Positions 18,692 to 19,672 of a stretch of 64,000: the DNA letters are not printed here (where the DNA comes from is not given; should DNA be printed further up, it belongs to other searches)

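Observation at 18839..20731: RpfF-type DSF synthase fused to a heme-oxygenase-like diiron oxidase domain: candidate synthase for a new diffusible signal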

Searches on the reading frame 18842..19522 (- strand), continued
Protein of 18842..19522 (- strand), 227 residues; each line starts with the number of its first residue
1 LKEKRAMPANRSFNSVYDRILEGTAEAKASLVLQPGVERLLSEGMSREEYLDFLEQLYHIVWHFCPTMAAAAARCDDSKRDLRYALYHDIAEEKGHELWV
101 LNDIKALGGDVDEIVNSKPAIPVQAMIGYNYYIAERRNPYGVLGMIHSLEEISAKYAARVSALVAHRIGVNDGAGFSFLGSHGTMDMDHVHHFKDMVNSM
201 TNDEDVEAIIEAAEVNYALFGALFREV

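Call 37: search_solved_structures(query=A2, max_evalue=10, show_alignments=5)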
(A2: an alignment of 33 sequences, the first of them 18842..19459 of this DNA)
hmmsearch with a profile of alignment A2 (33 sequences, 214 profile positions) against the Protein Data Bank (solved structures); distinct sequences matched with E-value up to 10: 11.
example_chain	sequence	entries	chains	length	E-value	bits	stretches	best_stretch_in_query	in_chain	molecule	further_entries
3dde_A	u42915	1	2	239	1.1e-19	73.9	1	17-210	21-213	TENA/THI-4 protein, Domain of Unknown Function with a Heme Oxygenase-like Fold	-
1rcw_A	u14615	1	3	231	1e-06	31.5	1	30-208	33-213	CT610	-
8va9_A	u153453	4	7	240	1.1e-06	31.4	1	30-208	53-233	4-aminobenzoate synthase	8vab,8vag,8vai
9ypi_A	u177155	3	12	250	0.00011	24.8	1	64-197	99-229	Mangotoxin biosynthesis protein MboA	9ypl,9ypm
9pj4_A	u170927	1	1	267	0.038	16.6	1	75-201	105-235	4-aminobenzoate synthase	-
2qqy_A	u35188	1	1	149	0.052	16.1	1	59-117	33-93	Sigma B operon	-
6p6b_A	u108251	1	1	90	0.082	15.5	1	158-198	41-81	Astrocytic phosphoprotein PEA-15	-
2ls7_A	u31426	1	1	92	0.086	15.4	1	158-198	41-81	Astrocytic phosphoprotein PEA-15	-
4iz7_B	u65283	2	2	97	0.097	15.2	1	158-198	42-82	Astrocytic phosphoprotein PEA-15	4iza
4iz5_E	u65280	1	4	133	0.17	14.4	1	159-198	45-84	Astrocytic phosphoprotein PEA-15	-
1n3k_A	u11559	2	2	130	0.19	14.3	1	159-198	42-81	Astrocytic phosphoprotein PEA-15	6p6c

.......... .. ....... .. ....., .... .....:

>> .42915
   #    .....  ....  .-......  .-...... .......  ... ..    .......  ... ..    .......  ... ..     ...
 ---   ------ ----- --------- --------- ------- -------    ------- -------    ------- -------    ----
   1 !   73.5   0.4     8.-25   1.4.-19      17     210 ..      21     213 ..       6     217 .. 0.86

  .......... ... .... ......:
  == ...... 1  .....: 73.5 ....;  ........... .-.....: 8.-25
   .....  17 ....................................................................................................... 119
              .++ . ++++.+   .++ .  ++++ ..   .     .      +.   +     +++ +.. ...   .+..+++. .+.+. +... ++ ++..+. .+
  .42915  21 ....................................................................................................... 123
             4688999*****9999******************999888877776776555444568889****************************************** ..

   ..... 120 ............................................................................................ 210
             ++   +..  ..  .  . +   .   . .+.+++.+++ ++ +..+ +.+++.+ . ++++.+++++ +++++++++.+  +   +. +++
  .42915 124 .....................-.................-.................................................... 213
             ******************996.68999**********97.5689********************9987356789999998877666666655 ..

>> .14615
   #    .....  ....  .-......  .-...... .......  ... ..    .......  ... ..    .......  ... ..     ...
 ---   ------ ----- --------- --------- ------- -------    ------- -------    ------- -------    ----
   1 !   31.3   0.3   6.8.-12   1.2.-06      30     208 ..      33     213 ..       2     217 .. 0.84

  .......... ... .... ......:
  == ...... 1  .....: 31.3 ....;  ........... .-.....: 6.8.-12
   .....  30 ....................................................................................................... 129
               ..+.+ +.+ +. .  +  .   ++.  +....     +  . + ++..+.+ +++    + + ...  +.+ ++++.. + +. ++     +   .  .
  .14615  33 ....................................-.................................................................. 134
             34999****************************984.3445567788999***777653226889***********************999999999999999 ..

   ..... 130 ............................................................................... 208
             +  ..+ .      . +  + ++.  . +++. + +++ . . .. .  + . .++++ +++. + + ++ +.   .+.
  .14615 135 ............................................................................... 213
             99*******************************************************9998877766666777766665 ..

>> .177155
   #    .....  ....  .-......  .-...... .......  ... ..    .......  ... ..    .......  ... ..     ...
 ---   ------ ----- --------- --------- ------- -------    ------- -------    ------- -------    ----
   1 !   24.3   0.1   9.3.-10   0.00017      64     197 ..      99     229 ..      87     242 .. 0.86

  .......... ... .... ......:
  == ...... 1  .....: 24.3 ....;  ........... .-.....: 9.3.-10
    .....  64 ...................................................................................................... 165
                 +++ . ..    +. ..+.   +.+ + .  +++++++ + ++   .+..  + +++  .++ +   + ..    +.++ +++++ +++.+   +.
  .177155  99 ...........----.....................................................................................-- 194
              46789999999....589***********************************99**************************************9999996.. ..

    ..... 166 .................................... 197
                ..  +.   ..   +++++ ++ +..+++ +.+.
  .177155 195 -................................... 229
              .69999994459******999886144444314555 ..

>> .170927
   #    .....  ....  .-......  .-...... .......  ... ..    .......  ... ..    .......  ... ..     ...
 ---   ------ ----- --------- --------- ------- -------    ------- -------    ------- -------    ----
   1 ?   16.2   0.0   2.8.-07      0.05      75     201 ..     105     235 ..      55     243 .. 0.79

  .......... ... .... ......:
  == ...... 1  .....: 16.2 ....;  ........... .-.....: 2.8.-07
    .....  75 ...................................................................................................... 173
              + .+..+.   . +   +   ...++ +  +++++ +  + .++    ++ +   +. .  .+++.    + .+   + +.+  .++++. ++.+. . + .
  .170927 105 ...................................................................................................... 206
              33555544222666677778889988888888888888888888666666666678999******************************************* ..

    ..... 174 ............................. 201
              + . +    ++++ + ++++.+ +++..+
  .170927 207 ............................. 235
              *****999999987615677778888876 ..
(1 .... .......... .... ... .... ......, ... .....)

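Call 48: find_encoding_contigs(protein=P0125, flank=8000, max_places=2)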
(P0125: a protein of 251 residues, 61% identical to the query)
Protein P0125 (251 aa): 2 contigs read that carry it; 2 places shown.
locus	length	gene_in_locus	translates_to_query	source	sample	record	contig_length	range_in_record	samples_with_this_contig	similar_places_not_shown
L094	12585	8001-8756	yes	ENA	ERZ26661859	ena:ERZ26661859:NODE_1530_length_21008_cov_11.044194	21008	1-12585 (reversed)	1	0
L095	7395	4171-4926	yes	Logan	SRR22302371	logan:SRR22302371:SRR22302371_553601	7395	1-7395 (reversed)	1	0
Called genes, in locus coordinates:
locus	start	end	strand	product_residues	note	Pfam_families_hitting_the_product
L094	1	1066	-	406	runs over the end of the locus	PF28597:T2SSF_N, PF00482:T2SSF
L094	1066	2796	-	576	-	PF05157:MshEN, PF13191:AAA_16 (faint), PF00437:T2SSE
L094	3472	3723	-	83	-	-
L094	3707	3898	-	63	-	-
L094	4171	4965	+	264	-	PF03472:Autoind_bind, PF00196:GerE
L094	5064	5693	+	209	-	PF00765:Autoind_synth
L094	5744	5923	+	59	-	-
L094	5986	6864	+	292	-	PF05721:PhyH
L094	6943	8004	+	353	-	PF00378:ECH_1, PF16113:ECH_2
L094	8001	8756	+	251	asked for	PF14518:Haem_oxygenas_2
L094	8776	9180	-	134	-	PF01381:HTH_3 (weak)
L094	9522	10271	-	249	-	-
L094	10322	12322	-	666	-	PF27477:Y4bO_3rd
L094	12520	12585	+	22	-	?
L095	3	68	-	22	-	?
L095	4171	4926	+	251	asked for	PF14518:Haem_oxygenas_2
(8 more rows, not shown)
